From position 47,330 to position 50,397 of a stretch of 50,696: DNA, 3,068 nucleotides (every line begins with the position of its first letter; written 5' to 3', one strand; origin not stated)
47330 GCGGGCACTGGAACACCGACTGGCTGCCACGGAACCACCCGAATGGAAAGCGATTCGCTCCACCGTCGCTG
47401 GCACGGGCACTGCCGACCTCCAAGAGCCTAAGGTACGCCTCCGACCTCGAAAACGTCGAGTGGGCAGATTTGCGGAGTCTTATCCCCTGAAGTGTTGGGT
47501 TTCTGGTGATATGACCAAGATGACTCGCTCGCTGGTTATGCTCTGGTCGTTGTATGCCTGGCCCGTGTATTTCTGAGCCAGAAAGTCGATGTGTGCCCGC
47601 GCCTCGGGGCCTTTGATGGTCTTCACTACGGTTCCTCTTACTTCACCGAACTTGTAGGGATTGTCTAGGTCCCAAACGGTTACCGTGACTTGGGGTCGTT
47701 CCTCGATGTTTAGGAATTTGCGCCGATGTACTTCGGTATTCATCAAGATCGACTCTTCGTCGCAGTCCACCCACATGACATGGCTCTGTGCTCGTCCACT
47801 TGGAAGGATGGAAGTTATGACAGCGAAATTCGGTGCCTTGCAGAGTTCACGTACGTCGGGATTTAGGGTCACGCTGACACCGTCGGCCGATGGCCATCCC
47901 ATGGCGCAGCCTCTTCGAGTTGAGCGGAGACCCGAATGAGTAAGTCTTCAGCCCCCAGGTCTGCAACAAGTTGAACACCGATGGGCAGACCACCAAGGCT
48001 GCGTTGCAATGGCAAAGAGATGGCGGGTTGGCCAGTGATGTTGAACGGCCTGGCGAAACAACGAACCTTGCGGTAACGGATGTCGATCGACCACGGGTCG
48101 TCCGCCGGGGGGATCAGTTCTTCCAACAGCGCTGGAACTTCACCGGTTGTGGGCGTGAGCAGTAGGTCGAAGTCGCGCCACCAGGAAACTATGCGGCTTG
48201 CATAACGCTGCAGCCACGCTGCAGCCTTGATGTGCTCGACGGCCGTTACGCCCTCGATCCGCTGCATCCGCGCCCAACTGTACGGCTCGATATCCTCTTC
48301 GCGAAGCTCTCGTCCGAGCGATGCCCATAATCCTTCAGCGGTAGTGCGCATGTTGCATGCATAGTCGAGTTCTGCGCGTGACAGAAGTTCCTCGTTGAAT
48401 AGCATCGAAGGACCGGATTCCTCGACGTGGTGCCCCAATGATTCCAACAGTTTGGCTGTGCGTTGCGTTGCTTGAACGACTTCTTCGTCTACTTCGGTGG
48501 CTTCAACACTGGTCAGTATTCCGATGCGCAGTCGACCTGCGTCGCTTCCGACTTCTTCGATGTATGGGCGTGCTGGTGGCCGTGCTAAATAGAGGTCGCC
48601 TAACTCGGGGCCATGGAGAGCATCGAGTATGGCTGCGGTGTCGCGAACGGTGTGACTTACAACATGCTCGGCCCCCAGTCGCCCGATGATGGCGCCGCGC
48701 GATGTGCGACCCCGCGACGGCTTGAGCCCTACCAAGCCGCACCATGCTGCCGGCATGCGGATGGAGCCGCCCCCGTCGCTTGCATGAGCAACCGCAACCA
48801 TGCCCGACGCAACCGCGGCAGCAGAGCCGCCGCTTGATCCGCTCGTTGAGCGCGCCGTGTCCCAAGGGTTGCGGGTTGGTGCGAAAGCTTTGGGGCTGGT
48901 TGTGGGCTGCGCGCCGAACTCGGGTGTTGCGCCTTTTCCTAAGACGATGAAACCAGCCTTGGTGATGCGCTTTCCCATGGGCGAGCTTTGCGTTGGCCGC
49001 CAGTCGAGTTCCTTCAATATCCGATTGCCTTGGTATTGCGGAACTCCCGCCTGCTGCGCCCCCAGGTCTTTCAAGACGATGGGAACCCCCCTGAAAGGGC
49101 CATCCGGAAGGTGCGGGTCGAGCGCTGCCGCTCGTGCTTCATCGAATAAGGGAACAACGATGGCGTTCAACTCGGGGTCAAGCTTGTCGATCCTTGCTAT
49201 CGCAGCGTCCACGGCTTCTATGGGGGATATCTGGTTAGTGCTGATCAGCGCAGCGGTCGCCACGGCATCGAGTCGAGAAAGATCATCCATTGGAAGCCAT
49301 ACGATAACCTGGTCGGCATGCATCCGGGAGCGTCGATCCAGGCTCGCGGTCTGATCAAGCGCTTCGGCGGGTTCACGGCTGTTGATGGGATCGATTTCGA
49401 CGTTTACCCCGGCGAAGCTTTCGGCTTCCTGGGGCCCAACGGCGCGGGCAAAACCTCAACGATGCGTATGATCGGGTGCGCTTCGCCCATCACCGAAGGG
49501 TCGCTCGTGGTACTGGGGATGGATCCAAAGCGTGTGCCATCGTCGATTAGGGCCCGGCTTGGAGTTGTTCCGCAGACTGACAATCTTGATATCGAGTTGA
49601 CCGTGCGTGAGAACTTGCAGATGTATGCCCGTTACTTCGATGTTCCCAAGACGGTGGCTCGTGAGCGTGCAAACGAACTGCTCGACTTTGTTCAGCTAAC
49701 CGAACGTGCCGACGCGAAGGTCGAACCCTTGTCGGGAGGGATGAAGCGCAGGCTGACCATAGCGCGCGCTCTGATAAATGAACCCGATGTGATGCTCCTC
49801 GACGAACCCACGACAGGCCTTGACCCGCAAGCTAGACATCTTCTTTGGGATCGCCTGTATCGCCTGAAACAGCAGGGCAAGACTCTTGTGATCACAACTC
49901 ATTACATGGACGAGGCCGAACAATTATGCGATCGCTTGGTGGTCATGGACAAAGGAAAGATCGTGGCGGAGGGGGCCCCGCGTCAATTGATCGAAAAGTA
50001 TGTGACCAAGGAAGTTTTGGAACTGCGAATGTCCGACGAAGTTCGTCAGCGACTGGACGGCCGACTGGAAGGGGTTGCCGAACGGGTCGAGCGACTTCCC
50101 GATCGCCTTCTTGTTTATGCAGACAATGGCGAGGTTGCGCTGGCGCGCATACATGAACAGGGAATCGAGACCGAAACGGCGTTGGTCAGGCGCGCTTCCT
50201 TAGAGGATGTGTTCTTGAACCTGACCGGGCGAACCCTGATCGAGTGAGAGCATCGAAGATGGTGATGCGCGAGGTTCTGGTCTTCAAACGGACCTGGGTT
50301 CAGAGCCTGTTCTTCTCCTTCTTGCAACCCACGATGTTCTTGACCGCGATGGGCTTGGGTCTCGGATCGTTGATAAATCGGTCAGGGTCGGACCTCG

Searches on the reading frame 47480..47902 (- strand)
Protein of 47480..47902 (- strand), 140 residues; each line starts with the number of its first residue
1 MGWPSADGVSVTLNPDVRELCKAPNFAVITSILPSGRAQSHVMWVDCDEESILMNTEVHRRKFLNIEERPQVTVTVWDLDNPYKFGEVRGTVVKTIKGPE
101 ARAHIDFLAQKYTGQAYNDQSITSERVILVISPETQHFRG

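Call 10: search_protein_families(library=pfam, proteins=[window:47480-47902:-], max_evalue=0.001)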
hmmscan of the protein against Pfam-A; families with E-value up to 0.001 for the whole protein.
window:47480-47902:- (140 aa): 1 family
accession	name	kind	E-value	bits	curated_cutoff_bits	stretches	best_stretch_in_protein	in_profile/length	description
PF01243.27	PNPOx_N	-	3.9e-11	43.8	28.1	1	14-136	2-116/120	Pyridoxamine 5'-phosphate oxidase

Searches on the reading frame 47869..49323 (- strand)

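Call 10: search_protein_families(library=pfam, proteins=[window:47869-49323:-], max_evalue=0.001)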
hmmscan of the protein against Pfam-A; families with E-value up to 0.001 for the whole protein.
window:47869-49323:- (484 aa): 1 family
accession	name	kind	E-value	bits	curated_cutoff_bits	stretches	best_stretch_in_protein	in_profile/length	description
PF01425.27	Amidase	-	1.1e-82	279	27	1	36-462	1-444/445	Amidase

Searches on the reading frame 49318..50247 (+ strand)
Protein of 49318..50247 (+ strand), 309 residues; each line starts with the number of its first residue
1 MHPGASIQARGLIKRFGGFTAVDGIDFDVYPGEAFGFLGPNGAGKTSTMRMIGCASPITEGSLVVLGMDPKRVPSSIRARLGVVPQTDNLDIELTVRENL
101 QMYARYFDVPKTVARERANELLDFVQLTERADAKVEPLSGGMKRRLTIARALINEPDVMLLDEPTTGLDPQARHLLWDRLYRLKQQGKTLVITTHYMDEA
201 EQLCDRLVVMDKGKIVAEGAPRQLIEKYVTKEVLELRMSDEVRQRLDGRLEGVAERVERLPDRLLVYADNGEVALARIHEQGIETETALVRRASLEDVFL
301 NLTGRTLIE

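Call 10: search_protein_families(library=pfam, proteins=[window:49318-50247:+], max_evalue=0.001)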
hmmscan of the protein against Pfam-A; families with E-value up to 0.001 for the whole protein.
window:49318-50247:+ (309 aa): 3 families
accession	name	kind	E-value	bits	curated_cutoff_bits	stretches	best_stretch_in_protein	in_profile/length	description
PF00005.33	ABC_tran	-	5.4e-31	108.5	25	1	23-166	2-137/137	ABC transporter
PF13304.12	AAA_21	-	8e-11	43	27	1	138-195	238-298/304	AAA domain, putative AbiEii toxin, Type IV TA system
PF13175.12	AAA_15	-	0.00026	21.2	32.1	0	153-195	326-369/374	AAA ATPase domain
